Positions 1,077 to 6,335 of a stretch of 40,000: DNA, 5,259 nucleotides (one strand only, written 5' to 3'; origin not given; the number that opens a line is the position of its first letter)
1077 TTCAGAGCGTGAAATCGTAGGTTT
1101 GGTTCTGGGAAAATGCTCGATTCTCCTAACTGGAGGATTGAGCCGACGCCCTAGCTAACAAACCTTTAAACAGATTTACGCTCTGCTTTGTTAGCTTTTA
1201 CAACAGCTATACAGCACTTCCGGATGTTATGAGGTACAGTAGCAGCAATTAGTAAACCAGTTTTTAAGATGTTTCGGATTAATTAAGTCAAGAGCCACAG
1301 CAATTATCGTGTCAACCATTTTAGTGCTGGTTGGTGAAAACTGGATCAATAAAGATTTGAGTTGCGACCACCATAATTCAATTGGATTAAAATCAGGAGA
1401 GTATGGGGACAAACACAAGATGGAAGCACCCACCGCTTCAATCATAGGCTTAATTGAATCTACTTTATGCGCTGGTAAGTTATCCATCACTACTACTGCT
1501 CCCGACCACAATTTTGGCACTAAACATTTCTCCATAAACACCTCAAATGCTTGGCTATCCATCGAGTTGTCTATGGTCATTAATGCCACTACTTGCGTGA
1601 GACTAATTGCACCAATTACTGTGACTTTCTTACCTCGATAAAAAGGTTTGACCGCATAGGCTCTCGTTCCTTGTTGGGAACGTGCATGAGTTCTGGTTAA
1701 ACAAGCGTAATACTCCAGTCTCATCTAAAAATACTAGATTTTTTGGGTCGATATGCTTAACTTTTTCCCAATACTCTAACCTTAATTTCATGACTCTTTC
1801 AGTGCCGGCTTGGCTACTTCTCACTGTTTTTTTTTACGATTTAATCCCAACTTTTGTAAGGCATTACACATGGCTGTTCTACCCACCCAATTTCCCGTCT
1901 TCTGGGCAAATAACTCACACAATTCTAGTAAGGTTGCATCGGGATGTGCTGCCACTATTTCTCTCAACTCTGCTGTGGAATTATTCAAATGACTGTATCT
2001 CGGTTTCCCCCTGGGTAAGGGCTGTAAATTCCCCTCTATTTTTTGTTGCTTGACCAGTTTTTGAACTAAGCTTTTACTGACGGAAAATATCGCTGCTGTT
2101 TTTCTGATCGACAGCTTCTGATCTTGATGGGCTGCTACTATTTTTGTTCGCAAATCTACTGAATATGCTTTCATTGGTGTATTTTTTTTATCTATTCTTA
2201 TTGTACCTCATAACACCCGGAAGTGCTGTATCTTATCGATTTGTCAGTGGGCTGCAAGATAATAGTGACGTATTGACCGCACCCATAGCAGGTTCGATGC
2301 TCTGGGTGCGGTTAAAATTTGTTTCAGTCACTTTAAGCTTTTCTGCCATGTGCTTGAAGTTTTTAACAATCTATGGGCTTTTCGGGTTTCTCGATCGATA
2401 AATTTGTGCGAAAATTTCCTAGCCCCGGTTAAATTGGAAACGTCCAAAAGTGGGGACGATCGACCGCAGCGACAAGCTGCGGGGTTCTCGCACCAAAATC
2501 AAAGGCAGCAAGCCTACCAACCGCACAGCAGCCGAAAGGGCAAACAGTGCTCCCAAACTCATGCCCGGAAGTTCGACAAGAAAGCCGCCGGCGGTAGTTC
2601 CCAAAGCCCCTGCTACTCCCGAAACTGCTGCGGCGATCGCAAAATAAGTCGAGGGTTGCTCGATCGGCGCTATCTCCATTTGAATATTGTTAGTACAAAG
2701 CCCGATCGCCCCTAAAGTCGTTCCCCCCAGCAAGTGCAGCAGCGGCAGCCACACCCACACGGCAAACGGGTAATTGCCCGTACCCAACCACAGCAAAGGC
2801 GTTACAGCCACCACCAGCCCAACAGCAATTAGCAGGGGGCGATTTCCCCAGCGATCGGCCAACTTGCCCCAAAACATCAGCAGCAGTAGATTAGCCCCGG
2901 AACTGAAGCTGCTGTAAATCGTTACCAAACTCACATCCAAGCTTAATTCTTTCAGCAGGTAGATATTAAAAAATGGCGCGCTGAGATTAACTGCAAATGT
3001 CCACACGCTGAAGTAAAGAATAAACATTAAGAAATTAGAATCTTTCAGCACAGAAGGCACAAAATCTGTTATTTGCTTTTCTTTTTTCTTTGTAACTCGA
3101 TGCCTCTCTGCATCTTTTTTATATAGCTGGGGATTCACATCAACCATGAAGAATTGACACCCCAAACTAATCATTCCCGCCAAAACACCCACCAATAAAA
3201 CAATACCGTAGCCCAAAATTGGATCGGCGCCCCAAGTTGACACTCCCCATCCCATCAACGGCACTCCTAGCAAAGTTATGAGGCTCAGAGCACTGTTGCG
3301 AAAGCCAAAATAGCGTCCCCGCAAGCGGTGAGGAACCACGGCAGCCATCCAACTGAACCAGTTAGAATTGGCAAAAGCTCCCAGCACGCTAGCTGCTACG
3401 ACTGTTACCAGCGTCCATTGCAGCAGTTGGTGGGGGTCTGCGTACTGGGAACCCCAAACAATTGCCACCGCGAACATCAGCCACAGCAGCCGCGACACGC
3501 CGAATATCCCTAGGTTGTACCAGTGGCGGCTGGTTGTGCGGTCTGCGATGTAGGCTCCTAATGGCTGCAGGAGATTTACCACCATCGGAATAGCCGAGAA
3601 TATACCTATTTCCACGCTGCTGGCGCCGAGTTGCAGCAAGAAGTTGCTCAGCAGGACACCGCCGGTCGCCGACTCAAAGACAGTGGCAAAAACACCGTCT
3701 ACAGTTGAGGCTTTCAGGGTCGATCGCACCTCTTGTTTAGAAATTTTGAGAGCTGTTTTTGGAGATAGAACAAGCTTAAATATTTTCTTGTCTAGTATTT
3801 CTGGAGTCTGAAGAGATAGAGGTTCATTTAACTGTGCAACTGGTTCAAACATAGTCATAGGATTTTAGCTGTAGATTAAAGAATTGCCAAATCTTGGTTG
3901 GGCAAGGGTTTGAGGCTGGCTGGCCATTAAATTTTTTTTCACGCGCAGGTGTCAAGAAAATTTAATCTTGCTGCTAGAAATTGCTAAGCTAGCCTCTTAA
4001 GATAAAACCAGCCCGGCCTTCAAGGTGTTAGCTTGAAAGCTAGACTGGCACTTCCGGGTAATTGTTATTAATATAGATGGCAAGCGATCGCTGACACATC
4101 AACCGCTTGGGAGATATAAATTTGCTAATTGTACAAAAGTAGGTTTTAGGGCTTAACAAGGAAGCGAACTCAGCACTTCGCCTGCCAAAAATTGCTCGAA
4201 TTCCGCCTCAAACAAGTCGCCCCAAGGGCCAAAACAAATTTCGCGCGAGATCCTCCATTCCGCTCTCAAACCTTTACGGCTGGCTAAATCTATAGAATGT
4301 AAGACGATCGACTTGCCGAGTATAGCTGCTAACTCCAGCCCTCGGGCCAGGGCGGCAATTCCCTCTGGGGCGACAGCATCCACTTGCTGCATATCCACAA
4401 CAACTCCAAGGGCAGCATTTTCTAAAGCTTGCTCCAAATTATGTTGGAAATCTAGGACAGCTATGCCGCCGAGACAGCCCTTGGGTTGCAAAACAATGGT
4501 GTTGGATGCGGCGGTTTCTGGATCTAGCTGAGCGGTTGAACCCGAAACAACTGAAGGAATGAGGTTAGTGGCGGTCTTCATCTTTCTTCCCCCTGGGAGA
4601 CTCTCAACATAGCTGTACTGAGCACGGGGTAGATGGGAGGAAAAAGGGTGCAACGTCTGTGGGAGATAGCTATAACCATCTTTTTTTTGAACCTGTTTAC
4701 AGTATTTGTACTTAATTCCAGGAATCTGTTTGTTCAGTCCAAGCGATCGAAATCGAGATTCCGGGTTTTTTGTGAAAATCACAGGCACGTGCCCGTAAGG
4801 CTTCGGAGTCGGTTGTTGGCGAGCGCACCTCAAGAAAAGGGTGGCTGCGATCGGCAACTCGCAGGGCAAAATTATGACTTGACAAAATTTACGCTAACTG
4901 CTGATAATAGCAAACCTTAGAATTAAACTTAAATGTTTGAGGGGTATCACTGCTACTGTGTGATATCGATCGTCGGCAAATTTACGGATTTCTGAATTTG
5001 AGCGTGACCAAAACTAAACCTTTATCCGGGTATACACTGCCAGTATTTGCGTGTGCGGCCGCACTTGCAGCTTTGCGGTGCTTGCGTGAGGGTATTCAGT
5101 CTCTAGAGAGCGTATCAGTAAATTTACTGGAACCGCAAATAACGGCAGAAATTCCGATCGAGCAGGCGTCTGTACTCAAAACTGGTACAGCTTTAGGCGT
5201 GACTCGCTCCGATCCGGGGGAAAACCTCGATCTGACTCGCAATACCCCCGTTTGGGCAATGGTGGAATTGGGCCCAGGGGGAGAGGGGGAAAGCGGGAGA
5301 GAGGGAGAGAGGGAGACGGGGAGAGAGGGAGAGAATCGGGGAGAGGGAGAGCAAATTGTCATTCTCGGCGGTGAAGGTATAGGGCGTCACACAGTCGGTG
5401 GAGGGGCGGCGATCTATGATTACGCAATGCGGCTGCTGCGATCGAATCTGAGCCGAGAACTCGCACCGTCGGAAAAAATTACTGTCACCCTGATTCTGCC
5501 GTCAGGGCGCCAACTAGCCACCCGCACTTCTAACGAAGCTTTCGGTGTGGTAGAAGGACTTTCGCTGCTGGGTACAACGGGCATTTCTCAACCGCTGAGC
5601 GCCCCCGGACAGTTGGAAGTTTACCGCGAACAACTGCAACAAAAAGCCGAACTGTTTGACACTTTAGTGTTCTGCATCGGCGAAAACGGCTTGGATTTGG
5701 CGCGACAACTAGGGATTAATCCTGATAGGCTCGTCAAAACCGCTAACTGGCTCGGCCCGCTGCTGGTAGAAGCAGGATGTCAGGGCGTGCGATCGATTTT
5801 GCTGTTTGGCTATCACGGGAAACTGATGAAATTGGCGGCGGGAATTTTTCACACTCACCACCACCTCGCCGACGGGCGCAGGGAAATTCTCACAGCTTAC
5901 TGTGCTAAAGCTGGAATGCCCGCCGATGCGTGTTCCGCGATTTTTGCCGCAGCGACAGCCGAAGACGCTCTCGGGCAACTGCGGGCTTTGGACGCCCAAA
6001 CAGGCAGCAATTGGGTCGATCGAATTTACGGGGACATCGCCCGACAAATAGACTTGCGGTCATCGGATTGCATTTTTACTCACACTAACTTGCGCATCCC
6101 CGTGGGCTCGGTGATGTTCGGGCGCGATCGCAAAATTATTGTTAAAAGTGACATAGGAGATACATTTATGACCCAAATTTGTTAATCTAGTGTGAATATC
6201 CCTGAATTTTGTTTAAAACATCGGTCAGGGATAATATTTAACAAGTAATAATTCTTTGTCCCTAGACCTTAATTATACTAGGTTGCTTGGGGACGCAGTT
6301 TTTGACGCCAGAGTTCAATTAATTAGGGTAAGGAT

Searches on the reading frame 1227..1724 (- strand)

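Call 13: search_protein_families(library=pfam, proteins=[window:1227-1724:-], max_evalue=0.001)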
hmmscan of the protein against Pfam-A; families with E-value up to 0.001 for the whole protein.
window:1227-1724:- (165 aa): 1 family
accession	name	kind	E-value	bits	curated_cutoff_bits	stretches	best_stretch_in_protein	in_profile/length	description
PF13358.12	DDE_3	-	6.2e-27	94.7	28.6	1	11-128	16-135/146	DDE superfamily endonuclease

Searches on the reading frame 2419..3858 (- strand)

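Call 13: search_protein_families(library=pfam, proteins=[window:2419-3858:-], max_evalue=0.001)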
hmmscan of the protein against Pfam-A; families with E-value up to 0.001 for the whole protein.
window:2419-3858:- (479 aa): 3 families
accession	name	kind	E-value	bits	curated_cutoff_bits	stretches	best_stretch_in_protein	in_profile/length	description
PF07690.21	MFS_1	-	7.4e-40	137.4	33.4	2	58-421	7-347/347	Major Facilitator Superfamily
PF12832.13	MFS_1_like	-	2.9e-16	59.9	25.2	1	70-429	22-363/373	MFS_1 like family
PF01306.25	LacY_symp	-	4.9e-06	26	24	1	271-385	4-112/413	LacY proton/sugar symporter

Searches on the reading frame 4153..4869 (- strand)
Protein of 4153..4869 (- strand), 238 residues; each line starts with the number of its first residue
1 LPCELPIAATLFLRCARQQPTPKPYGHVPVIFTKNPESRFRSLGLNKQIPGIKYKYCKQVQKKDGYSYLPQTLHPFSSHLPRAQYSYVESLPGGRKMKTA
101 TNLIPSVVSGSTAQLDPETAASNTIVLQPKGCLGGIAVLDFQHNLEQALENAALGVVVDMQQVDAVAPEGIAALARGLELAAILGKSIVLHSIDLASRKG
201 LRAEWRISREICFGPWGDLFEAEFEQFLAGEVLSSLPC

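Call 13: search_protein_families(library=pfam, proteins=[window:4153-4869:-], max_evalue=0.001)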
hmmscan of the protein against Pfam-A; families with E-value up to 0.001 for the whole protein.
window:4153-4869:- (238 aa): 1 family
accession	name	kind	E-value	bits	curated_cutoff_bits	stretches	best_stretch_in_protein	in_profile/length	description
PF13466.11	STAS_2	-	0.00054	20.5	29.2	1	140-192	14-65/80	STAS domain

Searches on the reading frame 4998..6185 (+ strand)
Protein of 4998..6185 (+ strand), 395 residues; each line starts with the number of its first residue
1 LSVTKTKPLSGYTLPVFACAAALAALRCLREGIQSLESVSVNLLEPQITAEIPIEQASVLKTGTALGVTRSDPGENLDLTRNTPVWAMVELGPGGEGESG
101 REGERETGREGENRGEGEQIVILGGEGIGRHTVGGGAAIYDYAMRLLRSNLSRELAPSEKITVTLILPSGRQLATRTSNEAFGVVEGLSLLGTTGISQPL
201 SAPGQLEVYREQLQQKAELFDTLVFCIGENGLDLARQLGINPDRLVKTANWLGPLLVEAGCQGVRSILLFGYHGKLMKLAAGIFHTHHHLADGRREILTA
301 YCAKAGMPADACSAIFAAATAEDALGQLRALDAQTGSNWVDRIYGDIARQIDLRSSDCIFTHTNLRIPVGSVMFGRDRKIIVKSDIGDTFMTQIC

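Call 13: search_protein_families(library=pfam, proteins=[window:4998-6185:+], max_evalue=0.001)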
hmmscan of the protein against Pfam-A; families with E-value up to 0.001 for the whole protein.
window:4998-6185:+ (395 aa): 1 family
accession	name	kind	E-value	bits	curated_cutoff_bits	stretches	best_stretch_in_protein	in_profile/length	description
PF01888.22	CbiD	-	4e-67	226.6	25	1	10-282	3-254/254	CbiD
